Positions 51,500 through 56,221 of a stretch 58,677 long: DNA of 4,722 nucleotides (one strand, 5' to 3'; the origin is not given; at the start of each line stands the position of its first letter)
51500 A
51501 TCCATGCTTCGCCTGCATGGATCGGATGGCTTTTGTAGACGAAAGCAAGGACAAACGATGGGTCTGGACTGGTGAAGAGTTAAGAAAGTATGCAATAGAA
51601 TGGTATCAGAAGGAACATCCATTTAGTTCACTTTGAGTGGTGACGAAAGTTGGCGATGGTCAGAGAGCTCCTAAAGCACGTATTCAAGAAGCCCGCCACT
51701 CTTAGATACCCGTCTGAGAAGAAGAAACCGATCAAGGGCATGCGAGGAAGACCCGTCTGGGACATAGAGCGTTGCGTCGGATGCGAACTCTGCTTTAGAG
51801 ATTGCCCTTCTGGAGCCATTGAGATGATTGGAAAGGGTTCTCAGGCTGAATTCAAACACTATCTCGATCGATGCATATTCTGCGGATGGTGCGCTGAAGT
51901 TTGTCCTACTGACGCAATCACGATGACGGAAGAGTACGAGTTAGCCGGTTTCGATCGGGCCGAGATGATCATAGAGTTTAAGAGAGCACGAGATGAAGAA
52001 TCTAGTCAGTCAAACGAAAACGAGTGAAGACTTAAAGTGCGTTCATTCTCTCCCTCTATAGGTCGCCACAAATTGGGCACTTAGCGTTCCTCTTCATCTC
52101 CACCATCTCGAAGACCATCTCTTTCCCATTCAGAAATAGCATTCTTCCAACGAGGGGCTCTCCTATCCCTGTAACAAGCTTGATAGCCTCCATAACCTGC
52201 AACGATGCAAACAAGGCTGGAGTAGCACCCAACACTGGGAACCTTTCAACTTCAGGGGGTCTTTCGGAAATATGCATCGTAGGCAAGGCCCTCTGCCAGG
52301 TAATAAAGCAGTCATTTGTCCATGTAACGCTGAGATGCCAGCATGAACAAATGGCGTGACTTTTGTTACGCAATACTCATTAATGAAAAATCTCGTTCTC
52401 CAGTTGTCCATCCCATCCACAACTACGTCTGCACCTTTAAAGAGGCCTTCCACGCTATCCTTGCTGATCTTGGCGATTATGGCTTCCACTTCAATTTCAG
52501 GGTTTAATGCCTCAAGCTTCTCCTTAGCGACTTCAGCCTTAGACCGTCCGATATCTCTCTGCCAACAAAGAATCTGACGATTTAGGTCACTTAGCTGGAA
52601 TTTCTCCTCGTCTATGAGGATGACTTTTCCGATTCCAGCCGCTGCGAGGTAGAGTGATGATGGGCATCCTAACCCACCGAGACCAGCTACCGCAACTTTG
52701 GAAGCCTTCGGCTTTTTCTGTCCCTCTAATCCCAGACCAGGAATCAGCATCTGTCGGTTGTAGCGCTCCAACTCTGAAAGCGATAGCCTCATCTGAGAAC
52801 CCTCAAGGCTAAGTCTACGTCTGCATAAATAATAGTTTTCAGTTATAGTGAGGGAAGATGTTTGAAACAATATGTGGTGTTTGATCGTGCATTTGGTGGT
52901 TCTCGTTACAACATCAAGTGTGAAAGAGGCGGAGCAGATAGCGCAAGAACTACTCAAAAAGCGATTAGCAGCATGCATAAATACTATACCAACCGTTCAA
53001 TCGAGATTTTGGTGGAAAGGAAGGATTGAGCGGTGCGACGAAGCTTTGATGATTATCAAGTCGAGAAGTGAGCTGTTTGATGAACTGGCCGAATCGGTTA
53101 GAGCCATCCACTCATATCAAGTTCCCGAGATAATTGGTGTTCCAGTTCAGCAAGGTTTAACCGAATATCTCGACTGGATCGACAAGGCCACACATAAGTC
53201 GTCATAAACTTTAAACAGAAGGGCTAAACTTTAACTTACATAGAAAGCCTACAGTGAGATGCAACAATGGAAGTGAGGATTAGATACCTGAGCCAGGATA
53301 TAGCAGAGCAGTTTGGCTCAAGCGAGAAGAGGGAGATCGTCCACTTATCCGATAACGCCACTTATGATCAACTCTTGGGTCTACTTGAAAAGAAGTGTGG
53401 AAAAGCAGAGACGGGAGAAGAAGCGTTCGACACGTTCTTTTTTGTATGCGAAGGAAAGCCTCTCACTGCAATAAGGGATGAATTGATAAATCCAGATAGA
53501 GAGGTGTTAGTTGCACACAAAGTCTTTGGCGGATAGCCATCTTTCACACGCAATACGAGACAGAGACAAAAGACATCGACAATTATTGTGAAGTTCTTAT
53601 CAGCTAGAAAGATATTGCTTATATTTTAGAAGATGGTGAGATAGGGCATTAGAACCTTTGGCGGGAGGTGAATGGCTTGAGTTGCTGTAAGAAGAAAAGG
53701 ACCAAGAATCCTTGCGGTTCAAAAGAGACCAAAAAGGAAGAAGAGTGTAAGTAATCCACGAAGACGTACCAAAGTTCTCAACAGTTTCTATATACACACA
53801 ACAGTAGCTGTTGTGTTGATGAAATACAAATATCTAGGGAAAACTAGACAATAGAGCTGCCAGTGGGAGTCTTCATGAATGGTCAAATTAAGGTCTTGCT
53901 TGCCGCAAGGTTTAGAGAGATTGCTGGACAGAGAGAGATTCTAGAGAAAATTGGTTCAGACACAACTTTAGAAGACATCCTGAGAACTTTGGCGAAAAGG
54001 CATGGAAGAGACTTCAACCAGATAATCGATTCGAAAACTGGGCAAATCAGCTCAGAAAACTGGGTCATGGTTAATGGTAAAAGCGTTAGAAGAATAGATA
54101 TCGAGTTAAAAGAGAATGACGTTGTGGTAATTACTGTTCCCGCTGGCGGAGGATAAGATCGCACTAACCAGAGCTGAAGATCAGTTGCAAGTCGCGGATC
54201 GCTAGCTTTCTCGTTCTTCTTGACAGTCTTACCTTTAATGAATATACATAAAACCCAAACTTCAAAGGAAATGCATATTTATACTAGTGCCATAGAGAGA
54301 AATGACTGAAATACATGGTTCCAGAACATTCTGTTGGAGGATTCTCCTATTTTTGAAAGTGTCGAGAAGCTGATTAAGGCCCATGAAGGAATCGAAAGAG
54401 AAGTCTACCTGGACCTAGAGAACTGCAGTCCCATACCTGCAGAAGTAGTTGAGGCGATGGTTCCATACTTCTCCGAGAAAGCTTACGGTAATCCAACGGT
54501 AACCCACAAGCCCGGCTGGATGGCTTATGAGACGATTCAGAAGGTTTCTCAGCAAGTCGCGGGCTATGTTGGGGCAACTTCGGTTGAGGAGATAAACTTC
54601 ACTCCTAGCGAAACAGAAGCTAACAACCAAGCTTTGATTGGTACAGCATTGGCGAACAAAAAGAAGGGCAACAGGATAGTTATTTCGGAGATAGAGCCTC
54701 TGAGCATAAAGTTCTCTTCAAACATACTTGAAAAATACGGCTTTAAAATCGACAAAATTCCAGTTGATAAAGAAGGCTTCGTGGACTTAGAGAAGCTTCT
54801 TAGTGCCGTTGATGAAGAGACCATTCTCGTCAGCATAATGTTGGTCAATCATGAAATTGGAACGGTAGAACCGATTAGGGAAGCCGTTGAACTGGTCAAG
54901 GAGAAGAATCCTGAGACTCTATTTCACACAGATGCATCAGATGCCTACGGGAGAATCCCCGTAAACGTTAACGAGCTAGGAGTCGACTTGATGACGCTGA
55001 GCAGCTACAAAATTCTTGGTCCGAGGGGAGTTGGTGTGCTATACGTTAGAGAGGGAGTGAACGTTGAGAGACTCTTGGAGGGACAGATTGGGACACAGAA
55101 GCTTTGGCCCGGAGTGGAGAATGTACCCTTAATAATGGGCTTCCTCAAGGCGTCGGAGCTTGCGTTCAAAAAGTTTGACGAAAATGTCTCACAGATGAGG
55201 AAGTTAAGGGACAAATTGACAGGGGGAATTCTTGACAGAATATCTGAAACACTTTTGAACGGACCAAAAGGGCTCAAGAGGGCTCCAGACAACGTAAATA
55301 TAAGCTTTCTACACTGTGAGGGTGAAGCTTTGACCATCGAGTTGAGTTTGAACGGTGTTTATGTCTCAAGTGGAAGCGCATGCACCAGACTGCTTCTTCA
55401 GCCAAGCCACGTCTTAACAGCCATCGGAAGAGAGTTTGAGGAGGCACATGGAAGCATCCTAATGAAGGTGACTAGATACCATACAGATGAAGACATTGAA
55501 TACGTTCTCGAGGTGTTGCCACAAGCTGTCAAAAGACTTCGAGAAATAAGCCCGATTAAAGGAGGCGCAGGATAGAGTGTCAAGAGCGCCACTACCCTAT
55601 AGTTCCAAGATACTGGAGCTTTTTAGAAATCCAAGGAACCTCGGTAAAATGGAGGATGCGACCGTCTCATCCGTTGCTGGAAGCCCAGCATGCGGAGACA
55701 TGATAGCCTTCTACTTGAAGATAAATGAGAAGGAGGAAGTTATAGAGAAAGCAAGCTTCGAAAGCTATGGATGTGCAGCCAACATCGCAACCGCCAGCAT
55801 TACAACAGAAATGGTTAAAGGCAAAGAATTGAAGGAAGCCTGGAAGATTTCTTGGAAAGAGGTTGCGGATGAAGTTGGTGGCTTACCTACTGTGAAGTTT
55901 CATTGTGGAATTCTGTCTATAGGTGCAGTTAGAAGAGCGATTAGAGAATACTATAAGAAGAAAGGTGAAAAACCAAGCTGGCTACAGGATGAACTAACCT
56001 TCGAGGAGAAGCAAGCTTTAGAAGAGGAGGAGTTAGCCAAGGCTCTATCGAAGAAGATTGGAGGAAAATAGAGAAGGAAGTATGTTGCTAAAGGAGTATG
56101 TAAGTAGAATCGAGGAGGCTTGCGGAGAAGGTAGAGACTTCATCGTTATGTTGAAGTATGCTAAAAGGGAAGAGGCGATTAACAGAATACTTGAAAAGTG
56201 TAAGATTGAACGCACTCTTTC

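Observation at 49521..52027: Group-4 (Ech/Mbh-like) [NiFe]-hydrogenase module encoded without any membrane subunit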

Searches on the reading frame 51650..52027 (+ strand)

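Call 3: search_protein_families(library=pfam, proteins=[window:51650-52027:+])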
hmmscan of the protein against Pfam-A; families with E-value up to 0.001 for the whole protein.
window:51650-52027:+ (125 aa): 14 families
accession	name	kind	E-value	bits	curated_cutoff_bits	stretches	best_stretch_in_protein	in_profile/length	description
PF12838.12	Fer4_7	-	4.1e-18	66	27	3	41-89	1-52/52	4Fe-4S dicluster domain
PF00037.32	Fer4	-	6.5e-17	61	21.1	2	72-91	5-24/24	4Fe-4S binding domain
PF13187.11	Fer4_9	-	2.9e-12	46.9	27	2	41-90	1-52/52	4Fe-4S dicluster domain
PF14697.11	Fer4_21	-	3.1e-12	46.9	35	1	39-92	5-59/59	4Fe-4S dicluster domain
PF13484.11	Fer4_16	-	1e-10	42.7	30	1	74-122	1-49/66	4Fe-4S double cluster binding domain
PF13237.11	Fer4_10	-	2.1e-10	40.8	25.5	1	37-86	4-53/53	4Fe-4S dicluster domain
PF12837.12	Fer4_6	-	4.2e-10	39.5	25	1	35-57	2-24/24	4Fe-4S binding domain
PF25160.1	LdpA_Fe-S-bd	-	1.1e-07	32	27.6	0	72-93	25-46/49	LdpA Fe-S cluster-binding domain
PF12797.12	Fer4_2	-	3.5e-06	27.1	24.5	0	34-54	2-22/22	4Fe-4S binding domain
PF13183.11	Fer4_8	-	8.3e-06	26.7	27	0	72-97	2-27/68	4Fe-4S dicluster domain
PF13534.11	Fer4_17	-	1.5e-05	25.8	22.2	0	65-88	36-59/61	4Fe-4S dicluster domain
PF17179.9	Fer4_22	-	3.6e-05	25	27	0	74-97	1-24/95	4Fe-4S dicluster domain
PF12798.12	Fer4_3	-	0.00011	23.2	27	0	75-89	1-15/15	4Fe-4S binding domain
PF12800.12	Fer4_4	-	0.00057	20.5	24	0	40-55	2-17/17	4Fe-4S binding domain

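Call 4: search_protein_families(library=ncbifam, proteins=[window:51650-52027:+])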
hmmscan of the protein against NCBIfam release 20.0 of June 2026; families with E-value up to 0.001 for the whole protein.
window:51650-52027:+ (125 aa): 101 families (the best 25 are shown)
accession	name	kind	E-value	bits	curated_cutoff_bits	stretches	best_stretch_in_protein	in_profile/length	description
NF006221.0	PRK08348.1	subfamily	6.3e-28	97.2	124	1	2-118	5-121/136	NADH-plastoquinone oxidoreductase subunit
NF004537.0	PRK05888.1-3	equivalog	1.4e-27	96.6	163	1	8-109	31-149/204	NADH-quinone oxidoreductase subunit NuoI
TIGR01971.1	NuoI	subfamily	1.8e-27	95.3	113.05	1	8-109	6-117/121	NADH-quinone oxidoreductase, chain I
NF009053.0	PRK12387.1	subfamily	2.2e-27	96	204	1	7-108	4-108/180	formate hydrogenlyase complex iron-sulfur subunit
NF006076.0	PRK08222.1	equivalog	2.4e-23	82.9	270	1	7-107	4-107/181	hydrogenase 4 subunit H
NF004536.0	PRK05888.1-1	equivalog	9.4e-23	80.5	212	1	7-109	20-133/180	NADH-quinone oxidoreductase subunit NuoI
TIGR00403.1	ndhI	equivalog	1.6e-22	80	302.35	1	8-106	30-135/183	NAD(P)H-quinone oxidoreductase subunit I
NF004541.0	PRK05888.2-2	equivalog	3.7e-21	75.7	217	1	14-116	35-138/168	NADH-quinone oxidoreductase subunit NuoI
NF004543.0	PRK05888.2-5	equivalog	1.1e-19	70.8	243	1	8-103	27-128/217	NADH-quinone oxidoreductase subunit NuoI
NF004545.0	PRK05888.3-1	equivalog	1.3e-17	63.9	229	1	6-100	32-133/154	NADH-quinone oxidoreductase subunit NuoI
NF004540.0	PRK05888.2-1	equivalog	2.5e-17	62.7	215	1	7-124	11-137/139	NADH-quinone oxidoreductase subunit NuoI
NF004542.0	PRK05888.2-3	equivalog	7.8e-17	61.4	248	1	4-108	44-157/203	NADH-quinone oxidoreductase subunit NuoI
NF004546.0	PRK05888.3-3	equivalog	6.1e-16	58.4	260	1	14-116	38-150/196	NADH-quinone oxidoreductase subunit NuoI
NF004538.0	PRK05888.1-4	equivalog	7.3e-16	58.2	135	1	8-109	24-136/162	NADH-quinone oxidoreductase subunit NuoI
NF010590.0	PRK13984.1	equivalog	8.6e-16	57.2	946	1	8-98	18-116/611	putative oxidoreductase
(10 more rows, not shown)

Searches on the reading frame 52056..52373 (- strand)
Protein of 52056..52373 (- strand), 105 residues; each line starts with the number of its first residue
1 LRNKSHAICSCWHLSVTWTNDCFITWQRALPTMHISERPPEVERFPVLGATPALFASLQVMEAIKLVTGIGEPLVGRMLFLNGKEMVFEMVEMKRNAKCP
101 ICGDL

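Call 39: search_protein_families(library=pfam, proteins=[window:52056-52373:-])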
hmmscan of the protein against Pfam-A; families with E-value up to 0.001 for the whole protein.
window:52056-52373:- (105 aa): 1 family
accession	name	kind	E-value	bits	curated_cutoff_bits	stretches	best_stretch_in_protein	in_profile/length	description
PF00899.27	ThiF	-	4.9e-08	32.8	28.1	1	39-100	171-237/238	ThiF family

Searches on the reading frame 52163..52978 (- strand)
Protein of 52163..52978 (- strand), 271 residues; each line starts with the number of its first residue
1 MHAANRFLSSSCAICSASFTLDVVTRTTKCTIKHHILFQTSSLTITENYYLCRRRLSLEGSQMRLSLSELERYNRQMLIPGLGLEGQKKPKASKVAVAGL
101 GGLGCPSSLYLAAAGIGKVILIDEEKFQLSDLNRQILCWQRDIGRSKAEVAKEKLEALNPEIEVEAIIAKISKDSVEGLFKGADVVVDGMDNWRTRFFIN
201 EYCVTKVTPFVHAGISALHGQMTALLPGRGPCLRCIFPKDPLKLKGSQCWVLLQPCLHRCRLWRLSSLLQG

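Call 3: search_protein_families(library=pfam, proteins=[window:52163-52978:-])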
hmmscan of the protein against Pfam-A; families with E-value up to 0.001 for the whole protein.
window:52163-52978:- (271 aa): 1 family
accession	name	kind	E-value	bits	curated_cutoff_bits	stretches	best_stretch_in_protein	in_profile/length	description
PF00899.27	ThiF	-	4.7e-58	196.6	28.1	1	73-249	1-177/238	ThiF family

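Call 4: search_protein_families(library=ncbifam, proteins=[window:52163-52978:-])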
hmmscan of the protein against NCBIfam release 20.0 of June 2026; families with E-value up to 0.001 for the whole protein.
window:52163-52978:- (271 aa): 20 families
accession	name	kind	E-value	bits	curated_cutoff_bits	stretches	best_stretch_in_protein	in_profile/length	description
TIGR02356.1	adenyl_thiF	equivalog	1.3e-55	187.9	275.25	1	72-249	1-178/203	thiazole biosynthesis adenylyltransferase ThiF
NF006444.0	PRK08762.1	equivalog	2.3e-55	187.8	449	1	66-242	121-300/387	molybdopterin-synthase adenylyltransferase MoeB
NF006204.0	PRK08328.1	equivalog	3.5e-55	187.1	339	1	65-241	2-177/231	hypothetical protein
NF004281.0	PRK05690.1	subfamily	6.9e-50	169.6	266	1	63-240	3-181/250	molybdopterin-synthase adenylyltransferase MoeB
NF047750.1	SAMPActivE1UbaA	equivalog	9.1e-47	159.6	450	1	64-243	4-182/270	SAMP-activating enzyme E1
NF005902.0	PRK07878.1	equivalog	1.2e-44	152.8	647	1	63-241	13-195/392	adenylyltransferase/sulfurtransferase MoeZ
TIGR02355.1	moeB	equivalog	6.4e-42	143.6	376.55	1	69-236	1-169/240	molybdopterin-synthase adenylyltransferase MoeB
NF005646.0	PRK07411.1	equivalog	6.7e-42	144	633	1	58-241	4-187/390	molybdopterin-synthase adenylyltransferase MoeB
NF004111.0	PRK05600.1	equivalog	1.6e-41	142.7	437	1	62-242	11-194/371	ThiF family adenylyltransferase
NF009123.0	PRK12475.1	subfamily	1.5e-35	123.1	510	1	71-246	3-180/338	MoeB/ThiF family adenylyltransferase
NF006395.0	PRK08644.1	equivalog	3.2e-26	92.3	159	1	77-209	15-148/215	sulfur carrier protein ThiS adenylyltransferase ThiF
NF006077.0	PRK08223.1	equivalog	5.1e-25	88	266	1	85-213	21-151/296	hypothetical protein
TIGR02354.1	thiF_fam2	equivalog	1.9e-24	86.6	152.2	1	88-206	17-134/200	thiamine biosynthesis protein ThiF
NF011696.0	PRK15116.1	equivalog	1.8e-18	67.1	304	1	92-216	30-155/268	tRNA cyclic N6-threonylcarbamoyladenosine(37) synthase TcdA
NF011424.0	PRK14851.1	subfamily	1.2e-15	56.6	1170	1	85-193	36-144/679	hypothetical protein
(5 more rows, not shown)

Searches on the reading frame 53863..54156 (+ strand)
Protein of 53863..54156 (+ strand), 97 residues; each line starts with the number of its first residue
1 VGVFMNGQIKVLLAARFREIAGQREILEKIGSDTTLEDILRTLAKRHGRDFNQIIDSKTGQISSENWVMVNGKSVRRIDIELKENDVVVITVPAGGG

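Call 39: search_protein_families(library=pfam, proteins=[window:53863-54156:+])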
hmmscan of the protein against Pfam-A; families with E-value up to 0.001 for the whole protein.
window:53863-54156:+ (97 aa): 1 family
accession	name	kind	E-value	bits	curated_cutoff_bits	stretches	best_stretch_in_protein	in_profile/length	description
PF02597.26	ThiS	-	3.3e-10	40.8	22.5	1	11-97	1-76/76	ThiS family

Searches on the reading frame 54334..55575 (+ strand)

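Call 3: search_protein_families(library=pfam, proteins=[window:54334-55575:+])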
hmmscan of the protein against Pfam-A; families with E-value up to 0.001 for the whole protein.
window:54334-55575:+ (413 aa): 1 family
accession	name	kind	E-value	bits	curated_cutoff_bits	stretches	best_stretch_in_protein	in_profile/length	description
PF00266.25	Aminotran_5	-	1.9e-54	185.5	21.5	1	24-390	1-370/371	Aminotransferase class-V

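Call 4: search_protein_families(library=ncbifam, proteins=[window:54334-55575:+])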
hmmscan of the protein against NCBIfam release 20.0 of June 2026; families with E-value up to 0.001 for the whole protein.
window:54334-55575:+ (413 aa): 22 families
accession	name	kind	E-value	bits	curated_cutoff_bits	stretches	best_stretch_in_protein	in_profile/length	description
TIGR03402.1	FeS_nifS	equivalog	1.1e-116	389.7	530.75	1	24-408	1-379/379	cysteine desulfurase NifS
NF010611.0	PRK14012.1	equivalog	1.3e-93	314.2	548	1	22-408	5-388/406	IscS subfamily cysteine desulfurase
TIGR02006.1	IscS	equivalog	1.3e-93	314.2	643.2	1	22-408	3-384/402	IscS subfamily cysteine desulfurase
TIGR03403.1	nifS_epsilon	equivalog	3.6e-79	266.3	587.7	1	24-406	1-380/382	NifS family cysteine desulfurase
TIGR03235.1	DNA_S_dndA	equivalog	2.5e-72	244.1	480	1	25-375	1-349/353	cysteine desulfurase DndA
NF002806.0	PRK02948.1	subfamily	1.1e-64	218.9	304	1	24-401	2-374/381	IscS subfamily cysteine desulfurase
TIGR01979.1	sufS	subfamily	3.7e-35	121.5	475.1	1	21-241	17-236/403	SufS family cysteine desulfurase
TIGR01977.1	am_tr_V_EF2568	hypoth_equivalog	6.8e-29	101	377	1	33-395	11-373/376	cysteine desulfurase family protein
NF006791.0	PRK09295.1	equivalog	2.4e-26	92.8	661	1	24-242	25-242/406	cysteine desulfurase SufS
NF041166.1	f2_encap_cargo1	exception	1.3e-24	87.3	800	1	64-241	287-463/623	family 2A encapsulin nanocompartment cargo protein cysteine desulfurase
TIGR01976.1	am_tr_V_VC1184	hypoth_equivalog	1.1e-19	71.1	352.35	1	14-242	10-235/401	cysteine desulfurase-like protein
NF008126.0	PRK10874.1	equivalog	2.4e-16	59.9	607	1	22-240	19-236/401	cysteine desulfurase CsdA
TIGR03392.1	FeS_syn_CsdA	equivalog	4e-15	55.9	493.6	1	22-240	16-233/398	cysteine desulfurase CsdA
NF040779.1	Sec_lyase_SclA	exception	9.5e-13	47.8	525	1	35-249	13-224/378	selenocysteine lyase SclA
TIGR04343.1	egtE_PLP_lyase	equivalog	9.4e-12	44.4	400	1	126-243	104-220/370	ergothioneine biosynthesis PLP-dependent enzyme EgtE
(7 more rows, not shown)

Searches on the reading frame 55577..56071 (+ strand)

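Call 39: search_protein_families(library=pfam, proteins=[window:55577-56071:+])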
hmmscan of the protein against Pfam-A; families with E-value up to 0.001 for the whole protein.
window:55577-56071:+ (164 aa): 1 family
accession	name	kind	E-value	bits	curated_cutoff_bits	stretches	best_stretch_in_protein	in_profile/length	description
PF01592.21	NifU_N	-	5.1e-39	133.8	22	1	8-130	2-125/127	NifU-like N terminal domain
